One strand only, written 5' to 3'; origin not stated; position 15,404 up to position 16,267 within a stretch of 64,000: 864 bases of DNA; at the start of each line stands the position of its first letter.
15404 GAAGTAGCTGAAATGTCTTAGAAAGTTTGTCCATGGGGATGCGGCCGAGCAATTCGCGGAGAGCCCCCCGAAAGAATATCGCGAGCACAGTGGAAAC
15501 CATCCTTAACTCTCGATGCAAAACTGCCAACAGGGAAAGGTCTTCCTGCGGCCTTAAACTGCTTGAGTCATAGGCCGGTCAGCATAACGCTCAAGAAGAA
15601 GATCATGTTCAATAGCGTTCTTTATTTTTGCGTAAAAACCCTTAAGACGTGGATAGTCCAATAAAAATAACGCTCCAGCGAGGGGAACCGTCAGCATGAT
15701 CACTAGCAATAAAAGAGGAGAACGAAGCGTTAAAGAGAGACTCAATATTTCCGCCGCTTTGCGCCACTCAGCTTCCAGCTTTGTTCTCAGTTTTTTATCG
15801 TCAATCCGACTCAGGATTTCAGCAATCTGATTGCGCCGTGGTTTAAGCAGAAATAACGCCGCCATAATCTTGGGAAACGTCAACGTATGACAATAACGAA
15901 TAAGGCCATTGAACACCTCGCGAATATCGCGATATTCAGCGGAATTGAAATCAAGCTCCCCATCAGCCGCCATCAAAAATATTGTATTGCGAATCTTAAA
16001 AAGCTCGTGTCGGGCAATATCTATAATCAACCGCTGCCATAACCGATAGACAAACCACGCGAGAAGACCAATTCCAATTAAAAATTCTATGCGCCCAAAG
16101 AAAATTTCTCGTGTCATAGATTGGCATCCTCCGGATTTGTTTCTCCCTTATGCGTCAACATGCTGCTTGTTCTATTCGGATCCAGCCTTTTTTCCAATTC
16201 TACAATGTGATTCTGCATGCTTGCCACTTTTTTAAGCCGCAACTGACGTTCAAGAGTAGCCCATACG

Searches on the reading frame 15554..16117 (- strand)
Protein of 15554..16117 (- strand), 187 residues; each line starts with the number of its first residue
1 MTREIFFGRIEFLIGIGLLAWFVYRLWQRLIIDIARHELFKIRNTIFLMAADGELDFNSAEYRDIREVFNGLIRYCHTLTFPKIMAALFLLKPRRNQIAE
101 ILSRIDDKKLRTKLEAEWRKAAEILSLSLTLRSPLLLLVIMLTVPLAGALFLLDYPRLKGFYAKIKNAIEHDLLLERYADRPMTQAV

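Call 5: search_protein_families(library=pfam, proteins=[window:15554-16117:-], max_evalue=0.1)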
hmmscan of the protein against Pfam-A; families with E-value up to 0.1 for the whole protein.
window:15554-16117:- (187 aa): 0 families

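Call 6: search_protein_families(library=padloc, proteins=[window:15554-16117:-], max_evalue=0.1)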
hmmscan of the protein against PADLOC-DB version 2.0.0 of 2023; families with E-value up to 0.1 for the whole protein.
window:15554-16117:- (187 aa): 1 family
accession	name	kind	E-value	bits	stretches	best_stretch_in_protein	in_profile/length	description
PDLC02977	1TM-TIR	-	0.0019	15.8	1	35-148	31-143/186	-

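Call 16: find_homologous_proteins(query=window:15554-16117:-, max_evalue=0.001)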
Query window:15554-16117:- (187 aa): 5 proteins with E <= 0.001 among 1631 candidates.
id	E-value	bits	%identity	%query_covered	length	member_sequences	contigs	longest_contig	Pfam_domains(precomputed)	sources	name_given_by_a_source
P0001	6.5e-79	282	99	71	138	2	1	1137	-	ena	-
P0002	4.2e-66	240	62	99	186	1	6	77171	-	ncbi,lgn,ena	-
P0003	8.4e-48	180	51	94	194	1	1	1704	-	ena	-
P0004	2.2e-47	179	46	97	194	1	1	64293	-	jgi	jgi:hypothetical protein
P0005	2.1e-46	176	46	98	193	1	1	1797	-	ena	-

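Call 17: find_encoding_contigs(protein=P0002, flank=8000, max_places=6)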
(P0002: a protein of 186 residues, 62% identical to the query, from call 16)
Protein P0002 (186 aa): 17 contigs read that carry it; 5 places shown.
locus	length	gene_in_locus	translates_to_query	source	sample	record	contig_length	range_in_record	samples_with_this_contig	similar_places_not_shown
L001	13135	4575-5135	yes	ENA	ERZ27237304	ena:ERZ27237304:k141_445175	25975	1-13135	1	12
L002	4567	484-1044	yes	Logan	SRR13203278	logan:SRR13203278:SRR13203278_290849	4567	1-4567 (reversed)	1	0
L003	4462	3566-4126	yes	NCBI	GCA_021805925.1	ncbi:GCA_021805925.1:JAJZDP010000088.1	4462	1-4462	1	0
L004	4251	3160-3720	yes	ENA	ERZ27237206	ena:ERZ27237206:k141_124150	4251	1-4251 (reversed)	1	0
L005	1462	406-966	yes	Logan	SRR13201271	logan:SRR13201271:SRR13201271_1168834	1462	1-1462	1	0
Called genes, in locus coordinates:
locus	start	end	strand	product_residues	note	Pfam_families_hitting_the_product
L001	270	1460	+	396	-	PF01420:Methylase_S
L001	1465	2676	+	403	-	-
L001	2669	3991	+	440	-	-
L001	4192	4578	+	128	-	-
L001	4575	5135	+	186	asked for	-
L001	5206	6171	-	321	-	PF16289:PIN_12, PF18476:PIN_8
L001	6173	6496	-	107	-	PF13274:SocA_Panacea (weak)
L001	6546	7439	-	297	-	PF11236:DUF3037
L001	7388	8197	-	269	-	PF20613:HipA_2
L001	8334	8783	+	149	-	-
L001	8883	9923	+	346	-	PF01075:Glyco_transf_9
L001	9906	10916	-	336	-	PF14238:DUF4340 (weak)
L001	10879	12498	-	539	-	PF23357:DUF7088, PF09822:ABC_transp_aux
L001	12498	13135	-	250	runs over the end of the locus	PF12679:ABC2_membrane_2 (weak), PF13346:ABC2_membrane_5 (faint), PF12698:ABC2_membrane_3 (weak)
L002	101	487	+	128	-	-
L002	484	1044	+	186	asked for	-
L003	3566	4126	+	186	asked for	-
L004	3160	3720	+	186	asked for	-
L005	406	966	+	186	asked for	-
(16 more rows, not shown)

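Call 18: find_encoding_contigs(protein=P0004, flank=8000, max_places=4)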
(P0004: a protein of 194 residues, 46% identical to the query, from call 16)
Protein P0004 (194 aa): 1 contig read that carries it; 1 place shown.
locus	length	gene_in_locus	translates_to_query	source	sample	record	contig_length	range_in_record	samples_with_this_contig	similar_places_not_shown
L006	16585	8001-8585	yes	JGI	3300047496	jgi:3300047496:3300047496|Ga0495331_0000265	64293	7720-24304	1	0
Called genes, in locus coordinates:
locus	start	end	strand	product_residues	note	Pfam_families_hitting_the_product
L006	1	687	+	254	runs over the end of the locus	-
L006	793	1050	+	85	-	-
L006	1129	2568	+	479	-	PF13646:HEAT_2 (faint), PF14559:TPR_19 (weak)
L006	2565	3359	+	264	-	PF01026:TatD_DNase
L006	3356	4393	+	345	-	PF04909:Amidohydro_2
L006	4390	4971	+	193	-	PF13527:Acetyltransf_9 (faint), PF00583:Acetyltransf_1 (weak), PF13508:Acetyltransf_7 (weak)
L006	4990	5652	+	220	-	-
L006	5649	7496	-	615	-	PF00005:ABC_tran, PF13304:AAA_21 (faint), PF13401:AAA_22 (faint)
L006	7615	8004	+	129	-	-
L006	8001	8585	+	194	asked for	-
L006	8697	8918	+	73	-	-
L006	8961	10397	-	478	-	PF00171:Aldedh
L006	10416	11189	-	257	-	PF00106:adh_short, PF08659:KR (weak), PF13561:adh_short_C2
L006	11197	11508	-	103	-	-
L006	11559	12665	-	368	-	-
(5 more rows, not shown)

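Call 26: find_encoding_contigs(protein=P0003, flank=3000, max_places=3)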
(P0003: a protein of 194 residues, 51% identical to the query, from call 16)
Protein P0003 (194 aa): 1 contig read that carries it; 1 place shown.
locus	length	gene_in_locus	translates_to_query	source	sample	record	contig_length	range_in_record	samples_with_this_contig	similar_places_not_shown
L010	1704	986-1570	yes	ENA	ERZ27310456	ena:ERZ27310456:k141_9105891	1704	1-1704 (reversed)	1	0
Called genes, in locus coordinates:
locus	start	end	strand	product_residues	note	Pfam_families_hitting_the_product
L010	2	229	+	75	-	?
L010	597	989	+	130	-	-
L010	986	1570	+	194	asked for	-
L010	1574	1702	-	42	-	?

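Call 27: find_encoding_contigs(protein=P0005, flank=3000, max_places=3)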
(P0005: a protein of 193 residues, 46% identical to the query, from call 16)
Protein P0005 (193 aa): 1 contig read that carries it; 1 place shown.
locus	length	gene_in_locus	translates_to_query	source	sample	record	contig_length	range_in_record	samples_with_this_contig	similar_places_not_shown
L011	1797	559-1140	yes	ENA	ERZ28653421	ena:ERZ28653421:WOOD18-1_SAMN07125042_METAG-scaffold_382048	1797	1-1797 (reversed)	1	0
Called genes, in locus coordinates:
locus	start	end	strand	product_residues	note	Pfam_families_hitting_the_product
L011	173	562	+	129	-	-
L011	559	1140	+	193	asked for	-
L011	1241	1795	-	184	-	?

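Call 30: find_related_loci(query=A3, collection=genome_contigs, flank=8000)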
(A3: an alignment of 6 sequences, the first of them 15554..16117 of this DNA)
Query A3 (187 aa) in genome_contigs; peptide patterns used: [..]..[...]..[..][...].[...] (x = any residue, [..] = any of these).
11 stretches matched a pattern; 3 encode a relative of the query (tblastn E <= 1e-3); 3 distinct loci.
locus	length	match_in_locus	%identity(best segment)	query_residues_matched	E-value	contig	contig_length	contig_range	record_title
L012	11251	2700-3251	62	1-185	4e-73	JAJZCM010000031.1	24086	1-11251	MAG: bacterium isolate JA2.bin36 NODE_1316_length_24086_cov_6.065320, whole genome shotgun sequence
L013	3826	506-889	33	19-138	3e-15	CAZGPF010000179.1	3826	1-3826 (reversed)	MAG TPA_asm: uncultured Desulfosarcinaceae bacterium isolate binchicken_co397_9 genome assembly, contig: NODE_1939_lengt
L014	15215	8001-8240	33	18-97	4e-13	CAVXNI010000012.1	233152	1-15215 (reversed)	MAG: uncultured Acidobacteriota bacterium isolate MFD01716.bin.2.147 genome assembly, contig: contig_75991, whole genome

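Call 36: search_protein_families(library=phrogs, proteins=[window:15554-16117:-, L014:7552-7959:+, L014:7956-8567:+, L013:10-465:+, L013:458-1033:+], max_evalue=0.1)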
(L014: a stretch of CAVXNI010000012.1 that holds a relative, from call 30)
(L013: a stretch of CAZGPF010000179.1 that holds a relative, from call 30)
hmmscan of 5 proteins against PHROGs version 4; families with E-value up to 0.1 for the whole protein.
window:15554-16117:- (187 aa): 3 families
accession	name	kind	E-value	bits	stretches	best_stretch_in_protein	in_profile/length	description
phrog_13156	-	unknown function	1.8e-12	48.3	1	17-94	12-89/198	-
phrog_37457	-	unknown function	0.014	16.5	1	10-28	60-78/79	-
phrog_23618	-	unknown function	0.081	13.9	0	59-94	6-44/49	-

L014:7552-7959:+ (135 aa): 1 family
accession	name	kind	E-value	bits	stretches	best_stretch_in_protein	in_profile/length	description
phrog_27816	-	unknown function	1.1e-13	52.5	1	39-134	20-121/121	-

L014:7956-8567:+ (203 aa): 2 families
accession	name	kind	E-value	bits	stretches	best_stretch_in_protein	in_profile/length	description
phrog_13156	-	unknown function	7.4e-24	85.4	1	13-148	10-147/198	-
phrog_31318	-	unknown function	0.073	13.8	0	121-174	4-54/147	-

L013:10-465:+ (151 aa): 1 family
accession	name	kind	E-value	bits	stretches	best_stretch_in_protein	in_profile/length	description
phrog_27816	-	unknown function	2.7e-11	44.8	1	38-151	20-121/121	-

L013:458-1033:+ (191 aa): 3 families
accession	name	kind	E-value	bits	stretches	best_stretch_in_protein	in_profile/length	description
phrog_13156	-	unknown function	4.1e-23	83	1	6-154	3-153/198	-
phrog_24550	-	unknown function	7.7e-05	23.5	1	33-165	31-159/185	-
phrog_15134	-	unknown function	0.021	16.5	1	94-133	34-73/95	-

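Call 37: search_protein_families(library=ncbifam, proteins=[window:15554-16117:-, L014:7552-7959:+, L014:7956-8567:+, L013:10-465:+, L013:458-1033:+], max_evalue=0.1)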
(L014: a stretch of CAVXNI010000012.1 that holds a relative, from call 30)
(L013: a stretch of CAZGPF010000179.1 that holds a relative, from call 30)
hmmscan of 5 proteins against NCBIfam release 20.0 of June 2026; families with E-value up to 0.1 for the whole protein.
window:15554-16117:- (187 aa): 0 families

L014:7552-7959:+ (135 aa): 1 family
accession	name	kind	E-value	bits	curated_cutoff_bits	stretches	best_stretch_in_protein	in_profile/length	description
NF041358.1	GntT_guanitoxin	equivalog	0.014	14.4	525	1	12-67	6-61/438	guanitoxin biosynthesis MATE family efflux transporter GntT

L014:7956-8567:+ (203 aa): 0 families

L013:10-465:+ (151 aa): 0 families

L013:458-1033:+ (191 aa): 0 families

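Call 38: search_dna_similar(query=L014:7956-8567:+, collection=phages, mode=protein, max_evalue=0.001, max_rows=30)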
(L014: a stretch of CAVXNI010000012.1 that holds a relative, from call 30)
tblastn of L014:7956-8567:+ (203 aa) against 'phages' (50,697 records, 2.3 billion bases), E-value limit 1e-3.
Records with a match: 3; places in all: 3; records where one place covers at least 80% of the query: 0.
Best place of each record, by identity: <60% 3.
By first word of the organism name: Burkholderia 3.
By host as written in the record: Burkholderia pseudomallei 2; Burkholderia sp. 1.
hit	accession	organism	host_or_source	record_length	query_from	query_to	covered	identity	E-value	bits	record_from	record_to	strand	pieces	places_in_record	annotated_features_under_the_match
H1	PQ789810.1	Burkholderia phage vB_FUB5a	Burkholderia sp.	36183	26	78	26%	39.6%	5e-5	49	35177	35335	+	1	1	hypothetical protein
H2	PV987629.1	Burkholderia phage vB_FUB41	Burkholderia pseudomallei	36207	26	78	26%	39.6%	5e-5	49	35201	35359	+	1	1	hypothetical protein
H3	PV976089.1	Burkholderia phage vB_SBP26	Burkholderia pseudomallei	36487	26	78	26%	39.6%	5e-5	49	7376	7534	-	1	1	hypothetical protein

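Call 40: get_annotated_region(hit=H1, flank=5000)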
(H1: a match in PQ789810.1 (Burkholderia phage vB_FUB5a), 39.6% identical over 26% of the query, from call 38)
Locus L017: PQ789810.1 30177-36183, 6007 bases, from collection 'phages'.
description: Burkholderia phage vB_FUB5a, complete genome.
organism: Burkholderia phage vB_FUB5a (NCBI taxid 3416993)
taxonomy: Viruses
host: Burkholderia sp.; source: -; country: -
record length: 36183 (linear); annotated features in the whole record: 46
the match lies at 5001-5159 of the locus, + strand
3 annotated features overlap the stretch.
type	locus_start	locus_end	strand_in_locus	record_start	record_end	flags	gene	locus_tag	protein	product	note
CDS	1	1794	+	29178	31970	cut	-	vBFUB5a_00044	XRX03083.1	hypothetical protein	-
CDS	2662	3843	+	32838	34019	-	-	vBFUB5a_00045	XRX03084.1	integrase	int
CDS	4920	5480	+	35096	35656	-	-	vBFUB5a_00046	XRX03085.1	hypothetical protein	-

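Call 43: get_annotated_region(hit=H3, flank=6000)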
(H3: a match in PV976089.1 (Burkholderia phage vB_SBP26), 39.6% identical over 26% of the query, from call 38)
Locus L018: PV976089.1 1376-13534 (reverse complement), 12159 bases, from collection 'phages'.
description: Burkholderia phage vB_SBP26, complete genome.
organism: Burkholderia phage vB_SBP26 (NCBI taxid 3455195)
taxonomy: Viruses
host: Burkholderia pseudomallei; source: prophage induced from soil-isolated B. pseudomallei isolate UB26; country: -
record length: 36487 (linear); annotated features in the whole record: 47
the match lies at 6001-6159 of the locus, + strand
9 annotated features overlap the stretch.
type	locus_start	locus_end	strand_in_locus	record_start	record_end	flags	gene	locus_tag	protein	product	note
CDS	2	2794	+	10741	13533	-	-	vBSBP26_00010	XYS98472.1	toprim domain-containing protein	-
CDS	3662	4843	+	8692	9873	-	-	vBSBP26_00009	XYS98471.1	integrase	int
CDS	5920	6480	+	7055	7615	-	-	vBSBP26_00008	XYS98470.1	hypothetical protein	-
CDS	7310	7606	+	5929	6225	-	-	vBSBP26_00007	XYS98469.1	toxin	-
CDS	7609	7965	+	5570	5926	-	-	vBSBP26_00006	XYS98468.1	addiction module antidote protein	-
CDS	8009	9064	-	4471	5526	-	-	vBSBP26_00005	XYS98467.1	portal protein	Q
CDS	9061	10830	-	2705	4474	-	-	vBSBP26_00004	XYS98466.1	terminase large subunit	-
CDS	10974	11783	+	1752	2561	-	-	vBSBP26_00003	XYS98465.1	capsid assembly scaffolding protein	O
CDS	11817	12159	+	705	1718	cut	-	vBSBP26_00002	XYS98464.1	capsid protein precursor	N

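Call 44: search_protein_families(library=padloc, proteins=[L014:7552-7959:+, L014:7956-8567:+, L013:10-465:+, L013:458-1033:+, L017:4465-4920:+, L017:4920-5480:+, P0004], max_evalue=1)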
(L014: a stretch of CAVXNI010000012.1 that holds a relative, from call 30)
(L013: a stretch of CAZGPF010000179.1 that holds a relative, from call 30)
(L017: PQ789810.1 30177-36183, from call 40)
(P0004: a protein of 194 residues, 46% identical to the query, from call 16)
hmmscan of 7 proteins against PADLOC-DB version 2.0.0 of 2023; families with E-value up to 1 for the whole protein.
L014:7552-7959:+ (135 aa): 0 families

L014:7956-8567:+ (203 aa): 1 family
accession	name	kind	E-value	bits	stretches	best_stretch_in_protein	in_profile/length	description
PDLC02977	1TM-TIR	-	0.0012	16.5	1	32-126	30-119/186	-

L013:10-465:+ (151 aa): 0 families

L013:458-1033:+ (191 aa): 6 families
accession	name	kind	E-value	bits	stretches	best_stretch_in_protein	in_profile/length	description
PDLC02977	1TM-TIR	-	3.5e-09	34.5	1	33-168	31-161/186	-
PDLC01380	Csn2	-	9.8e-05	20.3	1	94-143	67-117/219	CAS-II-A; acquisition_associated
PDLC02123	Csn2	-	0.00023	19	1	91-144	66-120/222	-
PDLC02147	Csn2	-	0.0029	15.6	1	84-145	60-122/222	-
PDLC02124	Csn2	-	0.0047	14.8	1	99-145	73-119/221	-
PDLC02132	Csn2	-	0.0049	15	1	82-146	57-122/220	-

L017:4465-4920:+ (151 aa): 1 family
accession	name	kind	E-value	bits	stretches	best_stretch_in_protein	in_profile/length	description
PDLC01605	Csx27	-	0.0085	14.5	1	56-118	132-195/206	CAS-VI-B; associated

L017:4920-5480:+ (186 aa): 1 family
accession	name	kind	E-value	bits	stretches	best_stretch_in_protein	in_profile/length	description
PDLC02977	1TM-TIR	-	0.02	12.5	1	33-88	29-84/186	-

P0004 (194 aa): 1 family
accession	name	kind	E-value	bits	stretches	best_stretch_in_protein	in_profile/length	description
PDLC02977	1TM-TIR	-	6.1e-07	27.2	1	35-178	31-169/186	-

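Call 51: find_homologous_proteins(query=A5, max_evalue=0.001)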
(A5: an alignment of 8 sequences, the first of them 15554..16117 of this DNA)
Query A5 (8 sequences) (187 aa, profile of the alignment): 33 proteins with E <= 0.001 among 8000 candidates.
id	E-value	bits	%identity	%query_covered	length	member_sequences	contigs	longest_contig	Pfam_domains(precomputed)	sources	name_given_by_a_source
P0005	1.4e-79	284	46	98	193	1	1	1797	-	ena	-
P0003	6.0e-78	279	51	94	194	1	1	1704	-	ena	-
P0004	1.5e-77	277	46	97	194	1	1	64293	-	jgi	jgi:hypothetical protein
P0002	6.8e-72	259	62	99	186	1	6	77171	-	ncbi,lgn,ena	-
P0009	1.2e-61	226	33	64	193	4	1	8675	-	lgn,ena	-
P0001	1.8e-57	212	99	71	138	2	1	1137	-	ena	-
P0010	8.4e-55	203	29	64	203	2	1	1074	-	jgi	jgi:hypothetical protein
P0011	1.4e-44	170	46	36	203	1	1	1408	-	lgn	-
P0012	2.5e-44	169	39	44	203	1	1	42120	-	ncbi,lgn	-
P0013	3.4e-43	165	32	60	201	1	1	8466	-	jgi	jgi:hypothetical protein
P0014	6.9e-43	164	33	44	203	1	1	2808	-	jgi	jgi:hypothetical protein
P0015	1.1e-42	164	37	41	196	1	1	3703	-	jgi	jgi:hypothetical protein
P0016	3.0e-42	162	32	53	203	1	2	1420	-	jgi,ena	jgi:hypothetical protein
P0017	3.8e-41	159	39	40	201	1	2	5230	-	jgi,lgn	jgi:hypothetical protein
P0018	1.5e-40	157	30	53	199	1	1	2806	-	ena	-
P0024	1.3e-37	147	38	33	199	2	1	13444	-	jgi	jgi:hypothetical protein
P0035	4.0e-15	74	37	45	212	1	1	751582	-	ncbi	ncbi:hypothetical protein ACW5F0_05975 [Luteimonas sp. A534]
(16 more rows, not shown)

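Call 52: find_encoding_contigs(protein=P0012, flank=7000, max_places=2)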
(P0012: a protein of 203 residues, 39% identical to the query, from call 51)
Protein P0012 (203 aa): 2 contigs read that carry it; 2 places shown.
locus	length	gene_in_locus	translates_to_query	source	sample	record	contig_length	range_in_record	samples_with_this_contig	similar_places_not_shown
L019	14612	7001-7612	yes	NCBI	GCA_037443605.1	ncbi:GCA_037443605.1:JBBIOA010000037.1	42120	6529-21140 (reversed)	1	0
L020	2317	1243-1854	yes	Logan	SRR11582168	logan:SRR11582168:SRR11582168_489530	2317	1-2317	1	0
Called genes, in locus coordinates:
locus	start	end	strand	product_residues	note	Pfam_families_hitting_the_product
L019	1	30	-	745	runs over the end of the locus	PF17191:RecG_wedge, PF01336:tRNA_anti-codon (weak), PF04851:ResIII, PF00270:DEAD, PF00271:Helicase_C, PF22590:Cas3-like_C_2 (weak), PF19833:RecG_dom3_C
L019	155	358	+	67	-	-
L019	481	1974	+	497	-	PF01590:GAF, PF13185:GAF_2, PF13492:GAF_3, PF01590:GAF, PF13185:GAF_2, PF13492:GAF_3, PF00990:GGDEF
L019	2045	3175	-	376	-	PF00595:PDZ (weak), PF13180:PDZ_2, PF14685:PDZ_Tricorn (faint), PF17820:PDZ_6 (weak), PF00595:PDZ (weak), PF13180:PDZ_2, PF17820:PDZ_6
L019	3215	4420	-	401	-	-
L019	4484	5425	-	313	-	PF13490:zf-HC2 (weak), PF13646:HEAT_2 (weak)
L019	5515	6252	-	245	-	PF07638:Sigma70_ECF (weak), PF04542:Sigma70_r2, PF04545:Sigma70_r4, PF08281:Sigma70_r4_2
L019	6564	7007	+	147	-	-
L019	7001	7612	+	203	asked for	-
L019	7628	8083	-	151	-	PF01281:Ribosomal_L9_N, PF03948:Ribosomal_L9_C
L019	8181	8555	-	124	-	PF01084:Ribosomal_S18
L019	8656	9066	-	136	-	PF01250:Ribosomal_S6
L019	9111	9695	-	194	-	PF01195:Pept_tRNA_hydro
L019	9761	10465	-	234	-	PF01386:Ribosomal_L25p, PF14693:Ribosomal_TL5_C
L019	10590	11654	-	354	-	PF13793:Pribosyltran_N, PF00156:Pribosyltran, PF14572:Pribosyl_synth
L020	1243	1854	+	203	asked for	-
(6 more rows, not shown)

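Call 53: find_encoding_contigs(protein=P0035, flank=7000, max_places=2)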
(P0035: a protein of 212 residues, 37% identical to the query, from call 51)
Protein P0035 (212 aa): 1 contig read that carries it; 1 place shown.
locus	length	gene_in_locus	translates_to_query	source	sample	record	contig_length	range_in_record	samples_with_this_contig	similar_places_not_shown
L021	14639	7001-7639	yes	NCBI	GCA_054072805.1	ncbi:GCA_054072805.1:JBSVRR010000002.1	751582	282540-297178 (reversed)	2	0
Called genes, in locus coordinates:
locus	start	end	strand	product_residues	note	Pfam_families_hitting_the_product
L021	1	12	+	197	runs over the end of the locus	PF00677:Lum_binding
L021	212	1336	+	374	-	PF00926:DHBP_synthase, PF00925:GTP_cyclohydro2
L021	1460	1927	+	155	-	PF00885:DMRL_synthase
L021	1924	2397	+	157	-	PF01029:NusB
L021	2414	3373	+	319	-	PF00586:AIRS, PF02769:AIRS_C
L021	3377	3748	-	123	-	PF02021:UPF0102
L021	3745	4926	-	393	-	PF04348:LppC, PF13458:Peripla_BP_6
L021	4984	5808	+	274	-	PF00590:TP_methylase, PF23016:RsmI_C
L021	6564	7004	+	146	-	-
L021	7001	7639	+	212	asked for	-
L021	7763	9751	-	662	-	PF20464:MmeI_N, PF20465:MmeI_hel, PF20473:MmeI_Mtase, PF07669:Eco57I (weak)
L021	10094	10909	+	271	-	PF07007:LprI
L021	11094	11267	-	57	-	-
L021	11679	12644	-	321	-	-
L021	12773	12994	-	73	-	PF12728:HTH_17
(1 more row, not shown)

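Call 54: find_encoding_contigs(protein=P0024, flank=7000, max_places=2)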
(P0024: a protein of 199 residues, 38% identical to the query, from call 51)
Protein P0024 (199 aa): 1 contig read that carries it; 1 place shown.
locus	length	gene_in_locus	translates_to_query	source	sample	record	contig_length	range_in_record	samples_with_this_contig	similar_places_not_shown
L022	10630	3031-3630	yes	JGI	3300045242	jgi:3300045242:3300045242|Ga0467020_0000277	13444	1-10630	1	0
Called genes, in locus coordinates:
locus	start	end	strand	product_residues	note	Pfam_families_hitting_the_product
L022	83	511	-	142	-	-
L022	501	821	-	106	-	PF09907:HigB_toxin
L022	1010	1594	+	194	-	PF04264:YceI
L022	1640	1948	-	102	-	-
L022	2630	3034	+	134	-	-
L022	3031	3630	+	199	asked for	-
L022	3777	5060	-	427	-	-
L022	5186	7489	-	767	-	PF12256:TcdB_toxin_midN (faint), PF13517:FG-GAP_3, PF01839:FG-GAP (weak), PF13517:FG-GAP_3, PF22544:HYDIN_VesB_CFA65-like_Ig (faint), PF12371:TMEM131_like_N (weak), PF15780:ASH, PF22073:Cep192_D4, +1 more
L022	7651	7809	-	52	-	-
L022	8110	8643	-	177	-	PF02559:CarD_TRCF_RID, PF21095:CarD_C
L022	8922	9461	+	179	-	PF03652:RuvX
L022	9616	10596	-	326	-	PF00291:PALP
